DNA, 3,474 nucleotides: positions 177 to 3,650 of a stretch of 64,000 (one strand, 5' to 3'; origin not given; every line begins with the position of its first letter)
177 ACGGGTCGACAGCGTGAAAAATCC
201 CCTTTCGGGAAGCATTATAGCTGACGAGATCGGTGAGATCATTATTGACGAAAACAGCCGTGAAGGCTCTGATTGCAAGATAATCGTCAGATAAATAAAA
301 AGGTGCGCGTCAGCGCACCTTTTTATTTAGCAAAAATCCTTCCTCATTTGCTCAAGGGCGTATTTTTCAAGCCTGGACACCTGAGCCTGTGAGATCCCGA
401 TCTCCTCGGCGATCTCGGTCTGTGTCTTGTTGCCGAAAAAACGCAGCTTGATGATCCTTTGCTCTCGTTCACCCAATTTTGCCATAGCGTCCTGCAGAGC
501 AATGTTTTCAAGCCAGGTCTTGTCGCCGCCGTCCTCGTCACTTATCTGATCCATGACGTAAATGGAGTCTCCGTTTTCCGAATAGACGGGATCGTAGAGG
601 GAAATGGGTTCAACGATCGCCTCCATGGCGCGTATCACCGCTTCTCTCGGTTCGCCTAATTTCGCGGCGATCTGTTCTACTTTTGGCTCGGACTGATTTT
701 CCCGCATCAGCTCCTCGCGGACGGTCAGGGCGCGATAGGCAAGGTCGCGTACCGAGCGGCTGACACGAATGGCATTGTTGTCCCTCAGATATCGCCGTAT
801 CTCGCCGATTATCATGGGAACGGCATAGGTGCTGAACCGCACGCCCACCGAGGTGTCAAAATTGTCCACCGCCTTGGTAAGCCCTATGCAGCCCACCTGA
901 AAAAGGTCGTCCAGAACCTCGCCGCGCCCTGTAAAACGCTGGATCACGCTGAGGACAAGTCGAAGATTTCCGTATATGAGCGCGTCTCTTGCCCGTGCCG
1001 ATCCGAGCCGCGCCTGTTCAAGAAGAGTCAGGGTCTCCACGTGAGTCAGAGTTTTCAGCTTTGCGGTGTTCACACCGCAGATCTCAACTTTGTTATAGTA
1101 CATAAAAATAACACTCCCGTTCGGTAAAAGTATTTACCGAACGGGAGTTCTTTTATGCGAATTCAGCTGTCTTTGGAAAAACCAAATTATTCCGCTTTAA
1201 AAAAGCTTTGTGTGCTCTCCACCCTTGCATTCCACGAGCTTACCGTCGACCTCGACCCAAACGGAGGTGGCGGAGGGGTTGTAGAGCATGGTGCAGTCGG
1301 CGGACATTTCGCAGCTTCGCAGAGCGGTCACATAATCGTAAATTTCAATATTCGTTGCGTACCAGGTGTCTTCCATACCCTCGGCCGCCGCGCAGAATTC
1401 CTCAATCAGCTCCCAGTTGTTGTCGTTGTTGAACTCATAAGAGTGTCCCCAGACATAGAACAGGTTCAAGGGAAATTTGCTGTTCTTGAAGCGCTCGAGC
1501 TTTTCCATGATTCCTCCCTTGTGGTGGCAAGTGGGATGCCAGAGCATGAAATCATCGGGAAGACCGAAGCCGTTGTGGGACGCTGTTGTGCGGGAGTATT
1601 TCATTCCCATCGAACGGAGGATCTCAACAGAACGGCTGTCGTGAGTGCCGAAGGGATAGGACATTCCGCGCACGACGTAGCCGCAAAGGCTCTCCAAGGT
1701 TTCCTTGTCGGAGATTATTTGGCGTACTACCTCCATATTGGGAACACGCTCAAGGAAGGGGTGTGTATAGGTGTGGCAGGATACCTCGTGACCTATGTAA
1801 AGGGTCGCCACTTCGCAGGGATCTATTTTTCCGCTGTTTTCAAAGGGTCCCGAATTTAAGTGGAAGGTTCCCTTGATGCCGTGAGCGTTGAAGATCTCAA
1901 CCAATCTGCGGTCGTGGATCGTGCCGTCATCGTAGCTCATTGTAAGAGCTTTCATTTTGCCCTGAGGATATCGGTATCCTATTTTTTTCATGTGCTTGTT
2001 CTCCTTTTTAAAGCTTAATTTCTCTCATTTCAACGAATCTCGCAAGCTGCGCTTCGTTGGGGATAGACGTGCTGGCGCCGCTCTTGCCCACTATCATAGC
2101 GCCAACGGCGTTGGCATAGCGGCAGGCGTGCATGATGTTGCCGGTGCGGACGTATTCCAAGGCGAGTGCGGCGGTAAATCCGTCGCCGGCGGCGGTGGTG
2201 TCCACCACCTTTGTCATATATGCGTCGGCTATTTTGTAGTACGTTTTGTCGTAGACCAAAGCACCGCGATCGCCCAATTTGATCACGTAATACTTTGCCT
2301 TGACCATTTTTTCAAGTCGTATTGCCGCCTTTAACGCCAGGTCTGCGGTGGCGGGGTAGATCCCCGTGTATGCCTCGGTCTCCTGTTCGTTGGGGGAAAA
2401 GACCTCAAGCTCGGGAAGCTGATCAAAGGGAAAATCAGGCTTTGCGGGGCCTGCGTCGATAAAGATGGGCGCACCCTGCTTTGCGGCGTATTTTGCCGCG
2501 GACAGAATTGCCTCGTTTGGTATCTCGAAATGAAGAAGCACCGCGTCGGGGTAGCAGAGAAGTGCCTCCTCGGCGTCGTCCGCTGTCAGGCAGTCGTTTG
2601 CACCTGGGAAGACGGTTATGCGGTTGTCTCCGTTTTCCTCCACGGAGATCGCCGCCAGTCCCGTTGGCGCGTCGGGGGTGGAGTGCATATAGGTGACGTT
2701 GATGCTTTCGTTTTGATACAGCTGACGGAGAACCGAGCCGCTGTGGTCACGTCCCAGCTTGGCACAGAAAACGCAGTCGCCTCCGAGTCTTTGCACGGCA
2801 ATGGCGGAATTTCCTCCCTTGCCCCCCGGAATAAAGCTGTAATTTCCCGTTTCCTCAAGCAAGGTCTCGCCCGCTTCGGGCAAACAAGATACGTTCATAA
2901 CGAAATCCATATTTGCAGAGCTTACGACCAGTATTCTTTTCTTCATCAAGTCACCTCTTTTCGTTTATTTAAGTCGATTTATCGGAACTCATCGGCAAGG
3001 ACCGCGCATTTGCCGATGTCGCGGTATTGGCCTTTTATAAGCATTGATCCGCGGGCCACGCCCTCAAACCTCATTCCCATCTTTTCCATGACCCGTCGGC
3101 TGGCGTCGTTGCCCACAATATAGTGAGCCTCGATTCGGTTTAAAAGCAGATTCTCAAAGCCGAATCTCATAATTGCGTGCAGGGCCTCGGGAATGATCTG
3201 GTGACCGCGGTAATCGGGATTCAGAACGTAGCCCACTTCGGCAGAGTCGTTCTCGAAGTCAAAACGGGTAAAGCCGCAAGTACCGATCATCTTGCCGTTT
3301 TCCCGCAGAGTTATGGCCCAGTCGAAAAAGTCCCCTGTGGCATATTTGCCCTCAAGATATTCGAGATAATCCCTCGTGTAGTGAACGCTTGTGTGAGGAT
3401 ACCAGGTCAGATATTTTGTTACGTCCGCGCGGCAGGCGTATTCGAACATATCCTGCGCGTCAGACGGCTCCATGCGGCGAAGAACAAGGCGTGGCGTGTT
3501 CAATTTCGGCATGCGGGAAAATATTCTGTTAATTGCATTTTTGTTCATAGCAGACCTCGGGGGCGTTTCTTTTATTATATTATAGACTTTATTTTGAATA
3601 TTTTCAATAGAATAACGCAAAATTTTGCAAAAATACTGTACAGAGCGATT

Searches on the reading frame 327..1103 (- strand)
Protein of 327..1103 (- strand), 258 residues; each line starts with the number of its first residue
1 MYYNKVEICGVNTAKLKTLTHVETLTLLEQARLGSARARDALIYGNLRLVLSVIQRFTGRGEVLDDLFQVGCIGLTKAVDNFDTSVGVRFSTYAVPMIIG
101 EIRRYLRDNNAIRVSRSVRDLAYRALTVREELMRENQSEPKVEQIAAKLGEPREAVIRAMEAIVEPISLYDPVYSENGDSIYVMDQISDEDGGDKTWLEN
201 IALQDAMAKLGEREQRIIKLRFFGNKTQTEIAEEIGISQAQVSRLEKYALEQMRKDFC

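Call 65: search_protein_families(library=ncbifam, max_evalue=1e-8, proteins=[window:327-1103:-])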
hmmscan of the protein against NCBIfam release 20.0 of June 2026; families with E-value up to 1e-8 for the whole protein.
window:327-1103:- (258 aa): 43 families (the best 25 are shown)
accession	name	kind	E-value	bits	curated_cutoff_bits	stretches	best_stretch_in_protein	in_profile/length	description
NF006071.0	PRK08215.1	equivalog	1.2e-120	401.9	372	1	1-256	1-256/258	RNA polymerase sporulation sigma factor SigG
TIGR02850.1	spore_sigG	equivalog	6.6e-117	389.5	457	1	4-255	1-252/254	RNA polymerase sporulation sigma factor SigG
NF004052.0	PRK05572.1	subfamily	7.3e-87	291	311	1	13-256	8-249/252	SigF/SigG family RNA polymerase sporulation sigma factor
TIGR02885.1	spore_sigF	equivalog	8.6e-85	284.2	321.45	1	27-256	1-230/231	RNA polymerase sporulation sigma factor SigF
TIGR02980.1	SigBFG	subfamily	3.6e-79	265.6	234.35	1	36-256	2-225/227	SigB/SigF/SigG family RNA polymerase sigma factor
NF005514.0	PRK07122.1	subfamily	4.1e-47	160.6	372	1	24-255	27-261/264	RNA polymerase sigma factor SigF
TIGR02941.1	Sigma_B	equivalog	2.1e-40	138.8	315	1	37-255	29-251/255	RNA polymerase sigma factor SigB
NF005644.0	PRK07408.1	subfamily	7.1e-39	134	261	1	19-255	8-251/258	RNA polymerase sigma factor SigF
TIGR02937.1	sigma70-ECF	superfamily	3e-36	124.6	42.9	1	38-255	2-163/165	sigma-70 family RNA polymerase sigma factor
NF004471.0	PRK05803.1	subfamily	3e-34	118.3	252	2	17-118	30-131/235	RNA polymerase sporulation sigma factor SigK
TIGR02997.1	Sig70-cyanoRpoD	subfamily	2.5e-32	112.3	384.5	1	26-254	64-298/298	RNA polymerase sigma factor, RpoD/SigA family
TIGR02846.1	spore_sigmaK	equivalog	4.6e-32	111.4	298.65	2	17-115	28-126/227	RNA polymerase sporulation sigma factor SigK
TIGR02393.1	RpoD_Cterm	equivalog_domain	2e-31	109.4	354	1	38-255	1-226/238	RNA polymerase sigma factor RpoD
NF006666.0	PRK09210.1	equivalog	4.1e-31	108.6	572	1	15-254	110-357/370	RNA polymerase sigma factor RpoD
NF006158.0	PRK08301.1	equivalog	5.6e-31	107.8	339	2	9-118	31-140/241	RNA polymerase sporulation sigma factor SigE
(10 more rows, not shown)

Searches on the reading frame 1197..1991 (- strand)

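Call 3: search_protein_families(library=pfam, proteins=[window:1197-1991:-])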
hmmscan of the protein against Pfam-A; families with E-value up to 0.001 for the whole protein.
window:1197-1991:- (264 aa): 2 families
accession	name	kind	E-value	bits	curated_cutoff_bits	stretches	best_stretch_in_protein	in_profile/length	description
PF01522.26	Polysacc_deac_1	-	3.4e-18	66.2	23.1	1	12-132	5-123/124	Polysaccharide deacetylase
PF03065.20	Glyco_hydro_57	-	6.8e-05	22.8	21.2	1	69-135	104-171/291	Glycosyl hydrolase family 57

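Call 4: search_protein_families(library=ncbifam, proteins=[window:1197-1991:-])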
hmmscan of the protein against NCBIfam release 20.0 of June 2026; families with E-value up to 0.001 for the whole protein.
window:1197-1991:- (264 aa): 7 families
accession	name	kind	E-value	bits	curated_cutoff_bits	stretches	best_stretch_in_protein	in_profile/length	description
NF045821.1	PgAcgDacpgdA1_Bac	equivalog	7.9e-10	38.1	400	1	16-118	90-191/282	peptidoglycan-N-acetylglucosamine deacetylase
TIGR02873.1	spore_ylxY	hypoth_equivalog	6.2e-08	32.2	391.5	1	8-131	81-201/268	probable sporulation protein, polysaccharide deacetylase family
TIGR03006.1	pepcterm_polyde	equivalog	9.5e-08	31.5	276.2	1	29-148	38-159/272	XrtA system polysaccharide deacetylase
TIGR02764.1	spore_ybaN_pdaB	equivalog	2.3e-07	30.8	237.4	1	12-131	6-122/191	polysaccharide deacetylase family sporulation protein PdaB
NF050820.1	PolSacchBiosHfsH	equivalog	2.6e-07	30.6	400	1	16-125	36-151/249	oligosaccharide deacetylase HfsH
TIGR04243.1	nodulat_NodB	equivalog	3.7e-07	29.8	240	1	17-130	5-118/197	chitooligosaccharide deacetylase NodB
NF045820.1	PgAcgDacpgdA_Strep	equivalog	0.00099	18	800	0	12-116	266-369/463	peptidoglycan-N-acetylglucosamine deacetylase PgdA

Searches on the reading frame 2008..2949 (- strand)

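Call 3: search_protein_families(library=pfam, proteins=[window:2008-2949:-])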
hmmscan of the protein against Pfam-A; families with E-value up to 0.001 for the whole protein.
window:2008-2949:- (313 aa): 1 family
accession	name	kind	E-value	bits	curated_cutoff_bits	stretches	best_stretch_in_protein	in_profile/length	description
PF00294.29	PfkB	-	4.5e-54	184.3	25.8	1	4-298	2-301/302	pfkB family carbohydrate kinase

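Call 4: search_protein_families(library=ncbifam, proteins=[window:2008-2949:-])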
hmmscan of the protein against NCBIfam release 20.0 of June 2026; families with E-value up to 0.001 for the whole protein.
window:2008-2949:- (313 aa): 23 families
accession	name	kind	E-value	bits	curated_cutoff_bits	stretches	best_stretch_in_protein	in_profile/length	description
TIGR02152.1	D_ribokin_bact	equivalog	3.9e-72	243.1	299.65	1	6-302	1-296/298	ribokinase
NF008353.0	PRK11142.1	equivalog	1.9e-60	205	341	1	3-308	2-305/307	ribokinase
TIGR04382.1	myo_inos_iolC_N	equivalog_domain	6.7e-26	91.3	300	2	187-305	195-308/309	5-dehydro-2-deoxygluconokinase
TIGR02198.1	rfaE_dom_I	equivalog_domain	1.4e-25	90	345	2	150-299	164-309/315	D-glycero-beta-D-manno-heptose-7-phosphate kinase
NF053626.1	RibKinHalex1628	equivalog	5.9e-25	88.3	330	1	5-306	3-291/293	ATP-dependent ribose-1-phosphate kinase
NF006957.1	PRK09434.1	equivalog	7.4e-23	81.5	450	2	32-125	17-112/302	fructokinase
TIGR03168.1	1-PFK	subfamily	7e-19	67.8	216.4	1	143-295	141-290/305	hexose kinase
NF041134.1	R1P_kin_Thcocales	equivalog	7.5e-19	68.2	500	1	7-298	4-274/291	ADP-dependent ribose-1-phosphate kinase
TIGR03828.1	pfkB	equivalog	8.8e-18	64.4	292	1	143-302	141-295/305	1-phosphofructokinase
NF047869.1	myo_kin_aldol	exception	3.2e-16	58.8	600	2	205-308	224-333/586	bifunctional 5-dehydro-2-deoxygluconokinase/5-dehydro-2-deoxyphosphogluconate aldolase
NF040938.1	KDG_KDGal_kin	equivalog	4.7e-16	58.7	400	1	210-307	207-304/305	bifunctional 2-dehydro-3-deoxygluconokinase/2-dehydro-3-deoxygalactonokinase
NF041320.1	pfkB_Halo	equivalog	1e-14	54.7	400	1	15-294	12-284/302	1-phosphofructokinase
NF049991.1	TagKinase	equivalog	1.2e-14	53.9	420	1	209-308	217-317/321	tagatose kinase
NF007632.0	PRK10294.1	equivalog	2.3e-13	50.1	353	1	39-291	35-291/310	6-phosphofructokinase II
NF008454.0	PRK11316.1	equivalog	1.2e-12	47.2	521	1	41-301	50-309/475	bifunctional D-glycero-beta-D-manno-heptose-7-phosphate kinase/D-glycero-beta-D-manno-heptose 1-phosphate adenylyltransferase HldE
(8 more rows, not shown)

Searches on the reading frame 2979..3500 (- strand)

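Call 3: search_protein_families(library=pfam, proteins=[window:2979-3500:-])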
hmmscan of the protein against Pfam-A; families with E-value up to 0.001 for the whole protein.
window:2979-3500:- (173 aa): 3 families
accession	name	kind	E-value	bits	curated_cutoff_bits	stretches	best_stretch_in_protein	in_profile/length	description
PF13302.13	Acetyltransf_3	-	1.4e-33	117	25.4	1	4-144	1-138/138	Acetyltransferase (GNAT) domain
PF00583.31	Acetyltransf_1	-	9.3e-11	42.5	20.7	1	56-143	31-116/116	Acetyltransferase (GNAT) family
PF13420.13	Acetyltransf_4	-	1.5e-08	35.2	24.3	1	8-161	2-152/155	Acetyltransferase (GNAT) domain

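Call 4: search_protein_families(library=ncbifam, proteins=[window:2979-3500:-])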
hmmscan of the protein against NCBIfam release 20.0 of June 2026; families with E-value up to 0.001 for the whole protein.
window:2979-3500:- (173 aa): 6 families
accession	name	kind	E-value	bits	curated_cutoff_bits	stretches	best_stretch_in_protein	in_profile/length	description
NF007539.0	PRK10151.1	equivalog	8.8e-11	41.7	184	1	67-165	74-172/179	50S ribosomal protein L7/L12-serine acetyltransferase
NF008072.0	PRK10809.1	equivalog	1.3e-10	41.3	190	1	2-171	15-189/194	ribosomal protein S5-alanine N-acetyltransferase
NF011709.0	PRK15130.1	equivalog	4.2e-07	30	218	1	64-168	61-165/186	spermidine N1-acetyltransferase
TIGR03585.1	PseH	equivalog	7.2e-07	29.4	93.1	1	65-162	56-152/156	UDP-4-amino-4,6-dideoxy-N-acetyl-beta-L-altrosamine N-acetyltransferase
NF058543.1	ActPatMycb56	equivalog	2.8e-06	26.4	460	1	4-146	138-277/317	acetyltransferase Pat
NF040702.1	ileS_w_GNAT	exception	0.00012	19.9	1999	1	4-147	286-421/1100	isoleucine--tRNA ligase, N-acetyltransferase domain-containing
